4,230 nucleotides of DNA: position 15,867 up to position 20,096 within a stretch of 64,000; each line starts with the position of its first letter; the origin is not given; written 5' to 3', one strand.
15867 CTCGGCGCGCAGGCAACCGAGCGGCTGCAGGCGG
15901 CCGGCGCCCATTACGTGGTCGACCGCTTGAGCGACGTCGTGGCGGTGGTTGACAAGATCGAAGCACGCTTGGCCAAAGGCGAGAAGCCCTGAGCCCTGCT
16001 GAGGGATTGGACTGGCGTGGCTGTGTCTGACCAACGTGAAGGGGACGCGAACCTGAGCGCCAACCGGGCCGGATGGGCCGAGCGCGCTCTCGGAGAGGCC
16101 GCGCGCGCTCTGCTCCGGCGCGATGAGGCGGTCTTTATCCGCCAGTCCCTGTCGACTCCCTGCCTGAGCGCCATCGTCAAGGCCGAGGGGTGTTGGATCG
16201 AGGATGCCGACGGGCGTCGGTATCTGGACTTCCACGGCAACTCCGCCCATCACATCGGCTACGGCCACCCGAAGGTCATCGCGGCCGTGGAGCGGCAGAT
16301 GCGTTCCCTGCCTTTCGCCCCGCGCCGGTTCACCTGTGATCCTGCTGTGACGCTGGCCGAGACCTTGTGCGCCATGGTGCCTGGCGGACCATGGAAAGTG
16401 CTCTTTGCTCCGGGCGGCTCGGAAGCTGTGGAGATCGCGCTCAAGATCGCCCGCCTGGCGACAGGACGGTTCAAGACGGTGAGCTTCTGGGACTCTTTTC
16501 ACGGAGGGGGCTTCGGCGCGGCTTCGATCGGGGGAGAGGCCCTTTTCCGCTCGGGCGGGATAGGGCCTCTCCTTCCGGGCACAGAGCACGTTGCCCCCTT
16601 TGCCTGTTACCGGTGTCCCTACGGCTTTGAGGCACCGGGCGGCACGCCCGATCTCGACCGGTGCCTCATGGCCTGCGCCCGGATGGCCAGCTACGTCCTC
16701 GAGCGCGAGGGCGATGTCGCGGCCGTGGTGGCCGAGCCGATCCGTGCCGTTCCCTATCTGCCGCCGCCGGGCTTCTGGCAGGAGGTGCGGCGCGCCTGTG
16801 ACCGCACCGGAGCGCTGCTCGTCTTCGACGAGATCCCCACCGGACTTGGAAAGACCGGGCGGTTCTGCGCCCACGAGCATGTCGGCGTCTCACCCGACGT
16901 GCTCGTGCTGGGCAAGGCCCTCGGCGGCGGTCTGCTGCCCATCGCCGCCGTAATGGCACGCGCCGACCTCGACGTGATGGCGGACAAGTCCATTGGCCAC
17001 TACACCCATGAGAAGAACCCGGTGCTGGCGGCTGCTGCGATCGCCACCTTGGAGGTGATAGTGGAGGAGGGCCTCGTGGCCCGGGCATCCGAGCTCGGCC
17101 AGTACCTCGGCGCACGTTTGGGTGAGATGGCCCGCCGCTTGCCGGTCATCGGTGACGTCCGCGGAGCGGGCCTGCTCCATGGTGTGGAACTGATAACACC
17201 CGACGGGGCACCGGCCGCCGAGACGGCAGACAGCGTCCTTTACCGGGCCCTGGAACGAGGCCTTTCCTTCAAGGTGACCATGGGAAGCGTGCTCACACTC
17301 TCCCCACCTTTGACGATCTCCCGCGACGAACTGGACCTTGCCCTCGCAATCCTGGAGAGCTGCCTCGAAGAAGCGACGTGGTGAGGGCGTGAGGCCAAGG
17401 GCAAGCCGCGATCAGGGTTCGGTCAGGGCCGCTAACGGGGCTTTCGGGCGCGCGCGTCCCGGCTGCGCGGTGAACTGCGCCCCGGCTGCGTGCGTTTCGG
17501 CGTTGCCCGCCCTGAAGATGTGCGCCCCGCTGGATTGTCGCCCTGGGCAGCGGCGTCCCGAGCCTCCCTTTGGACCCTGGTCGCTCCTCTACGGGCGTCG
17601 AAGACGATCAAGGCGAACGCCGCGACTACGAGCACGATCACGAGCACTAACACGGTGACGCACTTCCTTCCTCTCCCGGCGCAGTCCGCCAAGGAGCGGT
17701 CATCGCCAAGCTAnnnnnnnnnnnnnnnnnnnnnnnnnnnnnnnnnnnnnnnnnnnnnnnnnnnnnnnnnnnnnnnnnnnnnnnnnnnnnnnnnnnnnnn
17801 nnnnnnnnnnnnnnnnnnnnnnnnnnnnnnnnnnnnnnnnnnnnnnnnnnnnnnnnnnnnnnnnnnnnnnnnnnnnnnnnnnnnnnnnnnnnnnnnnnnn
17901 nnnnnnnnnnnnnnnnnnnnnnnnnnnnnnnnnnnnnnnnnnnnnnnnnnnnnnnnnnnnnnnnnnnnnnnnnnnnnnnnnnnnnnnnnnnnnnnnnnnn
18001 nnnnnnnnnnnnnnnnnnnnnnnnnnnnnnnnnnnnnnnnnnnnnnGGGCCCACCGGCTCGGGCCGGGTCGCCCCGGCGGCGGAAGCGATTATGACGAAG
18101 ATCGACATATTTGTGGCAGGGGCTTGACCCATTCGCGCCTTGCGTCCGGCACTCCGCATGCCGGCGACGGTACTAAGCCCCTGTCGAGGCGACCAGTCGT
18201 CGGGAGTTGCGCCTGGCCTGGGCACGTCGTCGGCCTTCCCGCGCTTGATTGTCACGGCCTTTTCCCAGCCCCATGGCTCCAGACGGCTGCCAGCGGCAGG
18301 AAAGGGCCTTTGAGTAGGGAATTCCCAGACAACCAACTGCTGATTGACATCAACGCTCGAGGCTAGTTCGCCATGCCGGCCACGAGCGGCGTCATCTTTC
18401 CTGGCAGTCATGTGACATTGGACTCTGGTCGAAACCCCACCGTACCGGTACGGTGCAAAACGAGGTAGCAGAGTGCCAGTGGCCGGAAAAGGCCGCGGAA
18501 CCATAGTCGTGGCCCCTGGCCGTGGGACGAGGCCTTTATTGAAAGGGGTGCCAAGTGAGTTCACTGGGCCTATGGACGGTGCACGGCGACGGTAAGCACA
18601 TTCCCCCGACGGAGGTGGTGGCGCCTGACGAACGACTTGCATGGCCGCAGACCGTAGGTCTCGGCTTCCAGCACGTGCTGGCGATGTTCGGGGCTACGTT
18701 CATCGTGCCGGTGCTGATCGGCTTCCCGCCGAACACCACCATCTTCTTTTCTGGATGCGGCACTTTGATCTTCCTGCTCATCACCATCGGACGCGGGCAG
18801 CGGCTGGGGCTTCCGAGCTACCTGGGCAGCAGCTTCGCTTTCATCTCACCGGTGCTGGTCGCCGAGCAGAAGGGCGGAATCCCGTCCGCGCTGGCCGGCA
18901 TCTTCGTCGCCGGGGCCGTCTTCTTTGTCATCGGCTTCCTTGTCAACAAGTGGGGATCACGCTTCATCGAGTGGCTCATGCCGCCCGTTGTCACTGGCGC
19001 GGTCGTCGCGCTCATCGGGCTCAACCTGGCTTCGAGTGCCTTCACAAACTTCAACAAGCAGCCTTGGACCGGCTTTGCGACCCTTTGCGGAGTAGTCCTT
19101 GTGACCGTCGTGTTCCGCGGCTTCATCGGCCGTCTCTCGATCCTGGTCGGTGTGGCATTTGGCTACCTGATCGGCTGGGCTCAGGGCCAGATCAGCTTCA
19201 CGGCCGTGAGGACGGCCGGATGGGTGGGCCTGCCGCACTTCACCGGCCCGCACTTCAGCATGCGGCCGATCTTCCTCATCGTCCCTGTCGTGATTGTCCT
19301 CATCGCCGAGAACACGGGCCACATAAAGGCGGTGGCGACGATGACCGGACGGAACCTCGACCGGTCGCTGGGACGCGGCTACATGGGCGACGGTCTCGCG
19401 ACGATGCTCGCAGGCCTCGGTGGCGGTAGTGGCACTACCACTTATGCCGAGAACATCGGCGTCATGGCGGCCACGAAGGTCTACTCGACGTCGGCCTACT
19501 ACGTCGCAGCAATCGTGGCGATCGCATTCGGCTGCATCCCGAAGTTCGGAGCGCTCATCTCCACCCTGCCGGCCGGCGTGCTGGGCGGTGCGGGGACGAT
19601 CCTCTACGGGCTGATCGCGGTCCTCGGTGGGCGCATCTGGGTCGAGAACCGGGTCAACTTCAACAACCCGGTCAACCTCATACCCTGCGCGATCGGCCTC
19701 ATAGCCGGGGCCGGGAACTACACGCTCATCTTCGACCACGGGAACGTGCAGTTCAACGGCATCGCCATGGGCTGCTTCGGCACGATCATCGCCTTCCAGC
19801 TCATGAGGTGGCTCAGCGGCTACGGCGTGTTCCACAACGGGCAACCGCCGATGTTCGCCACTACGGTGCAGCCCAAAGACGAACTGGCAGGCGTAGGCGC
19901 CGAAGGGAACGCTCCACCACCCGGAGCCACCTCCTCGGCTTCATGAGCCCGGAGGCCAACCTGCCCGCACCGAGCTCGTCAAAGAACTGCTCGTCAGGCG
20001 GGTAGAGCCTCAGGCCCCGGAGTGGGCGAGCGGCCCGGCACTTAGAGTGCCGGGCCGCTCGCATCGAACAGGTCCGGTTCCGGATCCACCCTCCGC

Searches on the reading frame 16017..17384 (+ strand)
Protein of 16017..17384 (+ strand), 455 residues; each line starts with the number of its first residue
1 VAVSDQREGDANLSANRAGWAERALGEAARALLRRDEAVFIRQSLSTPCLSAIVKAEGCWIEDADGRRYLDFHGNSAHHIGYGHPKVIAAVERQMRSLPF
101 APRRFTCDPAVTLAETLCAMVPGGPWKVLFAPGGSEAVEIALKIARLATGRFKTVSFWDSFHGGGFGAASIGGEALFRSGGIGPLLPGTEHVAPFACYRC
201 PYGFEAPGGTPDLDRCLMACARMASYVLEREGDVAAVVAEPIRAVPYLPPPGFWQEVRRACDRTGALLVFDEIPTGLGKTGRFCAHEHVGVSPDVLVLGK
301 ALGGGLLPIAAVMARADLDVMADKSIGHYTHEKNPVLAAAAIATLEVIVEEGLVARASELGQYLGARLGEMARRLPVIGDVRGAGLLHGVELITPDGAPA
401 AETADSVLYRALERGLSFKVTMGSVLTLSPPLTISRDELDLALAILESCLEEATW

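Call 75: search_protein_families(library=pfam, proteins=[window:16017-17384:+], max_evalue=0.0001)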
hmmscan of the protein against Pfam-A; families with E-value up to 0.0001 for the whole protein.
window:16017-17384:+ (455 aa): 1 family
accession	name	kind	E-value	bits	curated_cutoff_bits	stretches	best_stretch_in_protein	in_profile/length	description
PF00202.27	Aminotran_3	-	8.7e-81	272.1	30.5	1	48-450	8-403/403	Aminotransferase class-III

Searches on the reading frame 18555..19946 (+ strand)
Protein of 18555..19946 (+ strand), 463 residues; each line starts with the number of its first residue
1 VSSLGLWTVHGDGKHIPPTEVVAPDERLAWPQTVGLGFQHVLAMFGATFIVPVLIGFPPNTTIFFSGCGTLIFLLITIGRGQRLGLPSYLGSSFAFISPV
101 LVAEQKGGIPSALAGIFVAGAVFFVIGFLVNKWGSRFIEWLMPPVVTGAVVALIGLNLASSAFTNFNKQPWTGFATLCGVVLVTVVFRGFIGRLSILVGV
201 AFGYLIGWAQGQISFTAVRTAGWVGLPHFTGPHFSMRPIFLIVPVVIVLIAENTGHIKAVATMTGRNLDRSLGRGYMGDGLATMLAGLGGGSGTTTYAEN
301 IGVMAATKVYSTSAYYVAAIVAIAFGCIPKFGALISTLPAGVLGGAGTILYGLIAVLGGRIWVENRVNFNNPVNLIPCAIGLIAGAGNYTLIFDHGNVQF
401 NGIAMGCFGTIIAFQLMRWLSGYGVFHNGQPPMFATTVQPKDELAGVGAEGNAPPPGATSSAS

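Call 75: search_protein_families(library=pfam, proteins=[window:18555-19946:+], max_evalue=0.0001)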
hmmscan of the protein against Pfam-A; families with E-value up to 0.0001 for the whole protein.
window:18555-19946:+ (463 aa): 1 family
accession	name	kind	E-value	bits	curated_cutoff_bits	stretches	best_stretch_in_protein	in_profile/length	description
PF00860.26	Xan_ur_permease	-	4.1e-79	266.5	27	1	32-391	2-386/389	Permease family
